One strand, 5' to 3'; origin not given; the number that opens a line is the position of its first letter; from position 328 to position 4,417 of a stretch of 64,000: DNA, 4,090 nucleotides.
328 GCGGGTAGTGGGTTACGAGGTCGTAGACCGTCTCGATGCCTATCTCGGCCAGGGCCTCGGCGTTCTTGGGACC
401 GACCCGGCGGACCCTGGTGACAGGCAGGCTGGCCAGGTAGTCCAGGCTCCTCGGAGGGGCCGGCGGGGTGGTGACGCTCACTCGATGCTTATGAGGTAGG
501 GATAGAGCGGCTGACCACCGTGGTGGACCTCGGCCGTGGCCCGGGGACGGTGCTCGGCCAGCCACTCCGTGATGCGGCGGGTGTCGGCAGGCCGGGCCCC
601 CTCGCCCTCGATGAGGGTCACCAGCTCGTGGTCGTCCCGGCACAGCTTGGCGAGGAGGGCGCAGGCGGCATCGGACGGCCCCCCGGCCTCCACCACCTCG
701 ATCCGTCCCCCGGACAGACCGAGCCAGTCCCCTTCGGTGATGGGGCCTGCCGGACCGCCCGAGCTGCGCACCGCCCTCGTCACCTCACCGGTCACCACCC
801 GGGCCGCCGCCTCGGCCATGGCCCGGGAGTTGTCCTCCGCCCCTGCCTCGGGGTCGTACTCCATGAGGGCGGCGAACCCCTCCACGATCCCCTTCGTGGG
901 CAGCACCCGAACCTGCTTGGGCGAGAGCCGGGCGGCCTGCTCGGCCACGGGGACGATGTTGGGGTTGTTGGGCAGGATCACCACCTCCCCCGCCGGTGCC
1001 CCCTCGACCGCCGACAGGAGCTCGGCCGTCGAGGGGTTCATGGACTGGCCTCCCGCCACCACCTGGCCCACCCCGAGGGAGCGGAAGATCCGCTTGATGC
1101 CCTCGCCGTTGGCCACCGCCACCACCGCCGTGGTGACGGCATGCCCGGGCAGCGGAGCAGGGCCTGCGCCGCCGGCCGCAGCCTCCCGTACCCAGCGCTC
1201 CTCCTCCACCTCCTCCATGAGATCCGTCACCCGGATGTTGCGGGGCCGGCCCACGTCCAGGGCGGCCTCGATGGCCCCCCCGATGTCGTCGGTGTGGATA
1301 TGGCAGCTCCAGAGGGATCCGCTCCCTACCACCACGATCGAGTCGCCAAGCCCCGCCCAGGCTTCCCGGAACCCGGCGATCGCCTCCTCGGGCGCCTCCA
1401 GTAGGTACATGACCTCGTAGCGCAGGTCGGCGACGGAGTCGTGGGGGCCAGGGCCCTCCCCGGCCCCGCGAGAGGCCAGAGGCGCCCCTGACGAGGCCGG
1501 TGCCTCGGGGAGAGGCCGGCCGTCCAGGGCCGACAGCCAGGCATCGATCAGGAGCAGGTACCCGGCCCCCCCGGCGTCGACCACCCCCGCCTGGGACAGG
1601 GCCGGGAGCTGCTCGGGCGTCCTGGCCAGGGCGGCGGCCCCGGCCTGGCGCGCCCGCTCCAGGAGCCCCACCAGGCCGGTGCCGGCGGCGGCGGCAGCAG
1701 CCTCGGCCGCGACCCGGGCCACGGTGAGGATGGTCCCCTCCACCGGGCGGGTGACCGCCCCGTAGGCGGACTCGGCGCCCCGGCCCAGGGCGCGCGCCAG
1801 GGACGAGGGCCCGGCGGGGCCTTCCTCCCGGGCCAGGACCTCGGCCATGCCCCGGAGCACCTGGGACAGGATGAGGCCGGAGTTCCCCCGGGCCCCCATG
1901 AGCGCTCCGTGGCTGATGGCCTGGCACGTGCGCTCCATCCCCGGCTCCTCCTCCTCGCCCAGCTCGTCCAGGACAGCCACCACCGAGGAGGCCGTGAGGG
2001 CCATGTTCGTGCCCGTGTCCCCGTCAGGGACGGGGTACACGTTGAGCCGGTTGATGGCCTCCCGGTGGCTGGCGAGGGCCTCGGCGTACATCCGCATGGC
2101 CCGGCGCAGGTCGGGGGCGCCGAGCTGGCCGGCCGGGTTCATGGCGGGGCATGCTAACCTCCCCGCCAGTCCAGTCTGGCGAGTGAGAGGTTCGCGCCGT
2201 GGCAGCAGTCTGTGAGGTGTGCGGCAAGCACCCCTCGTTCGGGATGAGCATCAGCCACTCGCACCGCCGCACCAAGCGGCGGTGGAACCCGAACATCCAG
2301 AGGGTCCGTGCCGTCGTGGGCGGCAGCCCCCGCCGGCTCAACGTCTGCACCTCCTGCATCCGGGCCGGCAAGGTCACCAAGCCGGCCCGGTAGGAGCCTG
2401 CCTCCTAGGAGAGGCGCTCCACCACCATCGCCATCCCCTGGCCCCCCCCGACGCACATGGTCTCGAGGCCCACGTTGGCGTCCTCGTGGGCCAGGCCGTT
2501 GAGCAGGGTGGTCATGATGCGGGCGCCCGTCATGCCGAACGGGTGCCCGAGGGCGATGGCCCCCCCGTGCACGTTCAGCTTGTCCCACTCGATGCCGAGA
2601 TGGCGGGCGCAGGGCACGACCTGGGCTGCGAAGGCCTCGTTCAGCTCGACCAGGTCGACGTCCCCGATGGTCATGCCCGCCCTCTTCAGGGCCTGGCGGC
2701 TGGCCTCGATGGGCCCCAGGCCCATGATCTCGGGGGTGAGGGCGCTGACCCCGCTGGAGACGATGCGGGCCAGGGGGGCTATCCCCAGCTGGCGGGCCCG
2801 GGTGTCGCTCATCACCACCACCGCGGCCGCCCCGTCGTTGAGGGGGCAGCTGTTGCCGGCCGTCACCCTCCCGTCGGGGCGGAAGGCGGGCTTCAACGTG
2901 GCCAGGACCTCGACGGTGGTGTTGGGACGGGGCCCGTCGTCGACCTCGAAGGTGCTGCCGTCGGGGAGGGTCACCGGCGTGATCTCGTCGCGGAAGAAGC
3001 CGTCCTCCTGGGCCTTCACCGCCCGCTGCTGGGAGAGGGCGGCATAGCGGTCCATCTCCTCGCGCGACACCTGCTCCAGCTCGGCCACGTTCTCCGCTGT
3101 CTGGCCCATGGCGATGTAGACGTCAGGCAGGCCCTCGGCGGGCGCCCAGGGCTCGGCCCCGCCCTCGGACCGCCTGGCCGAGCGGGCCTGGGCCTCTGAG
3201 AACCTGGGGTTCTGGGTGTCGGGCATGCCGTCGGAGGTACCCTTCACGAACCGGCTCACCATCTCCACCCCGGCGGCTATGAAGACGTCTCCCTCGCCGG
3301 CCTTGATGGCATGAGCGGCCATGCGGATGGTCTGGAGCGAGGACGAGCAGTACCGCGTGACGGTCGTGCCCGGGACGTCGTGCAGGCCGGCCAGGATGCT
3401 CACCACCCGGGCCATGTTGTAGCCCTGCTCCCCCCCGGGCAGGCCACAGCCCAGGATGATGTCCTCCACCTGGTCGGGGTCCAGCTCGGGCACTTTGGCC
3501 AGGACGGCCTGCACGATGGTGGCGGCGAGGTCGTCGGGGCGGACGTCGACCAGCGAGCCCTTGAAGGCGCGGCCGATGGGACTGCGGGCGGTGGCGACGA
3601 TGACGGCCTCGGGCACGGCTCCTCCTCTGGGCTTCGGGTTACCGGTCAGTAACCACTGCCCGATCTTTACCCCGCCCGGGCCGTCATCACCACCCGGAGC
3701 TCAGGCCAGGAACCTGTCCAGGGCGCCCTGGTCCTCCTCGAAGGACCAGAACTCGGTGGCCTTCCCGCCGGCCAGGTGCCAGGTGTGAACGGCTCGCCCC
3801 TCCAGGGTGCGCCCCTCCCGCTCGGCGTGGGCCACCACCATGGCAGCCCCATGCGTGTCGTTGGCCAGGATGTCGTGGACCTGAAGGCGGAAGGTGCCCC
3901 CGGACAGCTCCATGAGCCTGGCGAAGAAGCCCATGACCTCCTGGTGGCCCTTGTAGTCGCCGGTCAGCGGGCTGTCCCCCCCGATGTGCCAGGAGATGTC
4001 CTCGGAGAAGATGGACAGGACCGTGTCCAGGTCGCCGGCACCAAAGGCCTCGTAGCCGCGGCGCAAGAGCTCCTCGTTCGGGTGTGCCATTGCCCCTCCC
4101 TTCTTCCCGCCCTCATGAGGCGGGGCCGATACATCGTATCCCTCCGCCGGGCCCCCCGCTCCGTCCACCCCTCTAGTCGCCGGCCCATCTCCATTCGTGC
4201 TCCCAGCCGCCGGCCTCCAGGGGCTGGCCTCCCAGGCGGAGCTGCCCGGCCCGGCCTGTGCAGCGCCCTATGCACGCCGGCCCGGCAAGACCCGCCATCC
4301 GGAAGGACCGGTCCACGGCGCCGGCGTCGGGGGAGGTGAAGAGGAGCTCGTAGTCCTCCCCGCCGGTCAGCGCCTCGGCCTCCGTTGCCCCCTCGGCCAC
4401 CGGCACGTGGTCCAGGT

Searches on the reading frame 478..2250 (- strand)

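Call 53: search_protein_families(library=pfam, proteins=[window:478-2250:-], max_evalue=0.00001)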
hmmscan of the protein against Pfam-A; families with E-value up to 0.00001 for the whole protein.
window:478-2250:- (590 aa): 3 families
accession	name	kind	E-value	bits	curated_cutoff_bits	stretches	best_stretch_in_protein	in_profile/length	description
PF13684.11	FakA-like_C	-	1.5e-69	234.1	23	1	375-590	1-216/216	Fatty acid kinase subunit A-like, C-terminal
PF02734.22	Dak2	-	1.1e-35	123.6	27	1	73-239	1-173/174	DAK2 domain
PF21645.3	FakA-like_M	-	4.4e-18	65.3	24.9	1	276-350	2-79/80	Fatty acid kinase subunit A-like, middle domain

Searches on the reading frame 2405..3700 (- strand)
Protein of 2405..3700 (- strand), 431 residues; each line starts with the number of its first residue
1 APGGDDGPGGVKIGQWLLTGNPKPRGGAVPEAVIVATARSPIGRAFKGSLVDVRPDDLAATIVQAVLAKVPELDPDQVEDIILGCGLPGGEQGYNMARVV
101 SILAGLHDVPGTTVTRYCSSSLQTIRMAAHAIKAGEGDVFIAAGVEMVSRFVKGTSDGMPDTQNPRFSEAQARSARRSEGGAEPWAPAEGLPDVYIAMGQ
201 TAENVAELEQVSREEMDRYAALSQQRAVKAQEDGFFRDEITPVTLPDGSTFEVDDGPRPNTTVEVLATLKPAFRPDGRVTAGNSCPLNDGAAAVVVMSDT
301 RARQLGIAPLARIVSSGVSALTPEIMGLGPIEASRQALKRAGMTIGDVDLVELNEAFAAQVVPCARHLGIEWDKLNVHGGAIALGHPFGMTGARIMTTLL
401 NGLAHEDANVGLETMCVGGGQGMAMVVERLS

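Call 53: search_protein_families(library=pfam, proteins=[window:2405-3700:-], max_evalue=0.00001)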
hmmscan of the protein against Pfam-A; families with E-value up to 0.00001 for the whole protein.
window:2405-3700:- (431 aa): 2 families
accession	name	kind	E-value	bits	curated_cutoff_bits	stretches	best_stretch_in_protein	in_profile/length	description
PF00108.29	Thiolase_N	-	6.5e-69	232.6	26.4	1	33-299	2-259/260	Thiolase, N-terminal domain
PF02803.24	Thiolase_C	-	4.7e-47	159.1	27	1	308-429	2-123/123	Thiolase, C-terminal domain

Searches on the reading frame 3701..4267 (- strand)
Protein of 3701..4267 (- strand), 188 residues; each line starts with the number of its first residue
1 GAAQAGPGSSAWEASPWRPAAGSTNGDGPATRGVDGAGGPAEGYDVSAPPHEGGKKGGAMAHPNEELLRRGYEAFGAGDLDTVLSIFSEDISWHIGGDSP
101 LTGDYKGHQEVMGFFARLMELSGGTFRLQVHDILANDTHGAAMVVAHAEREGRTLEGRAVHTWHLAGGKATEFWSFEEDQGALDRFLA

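Call 53: search_protein_families(library=pfam, proteins=[window:3701-4267:-], max_evalue=0.00001)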
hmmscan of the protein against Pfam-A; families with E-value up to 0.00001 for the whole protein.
window:3701-4267:- (188 aa): 2 families
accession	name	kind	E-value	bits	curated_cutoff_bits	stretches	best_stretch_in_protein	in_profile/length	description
PF12680.13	SnoaL_2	-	4.3e-16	59.8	27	1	69-172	2-101/102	SnoaL-like domain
PF13474.12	SnoaL_3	-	6.2e-06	27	22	1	66-165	3-102/121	SnoaL-like domain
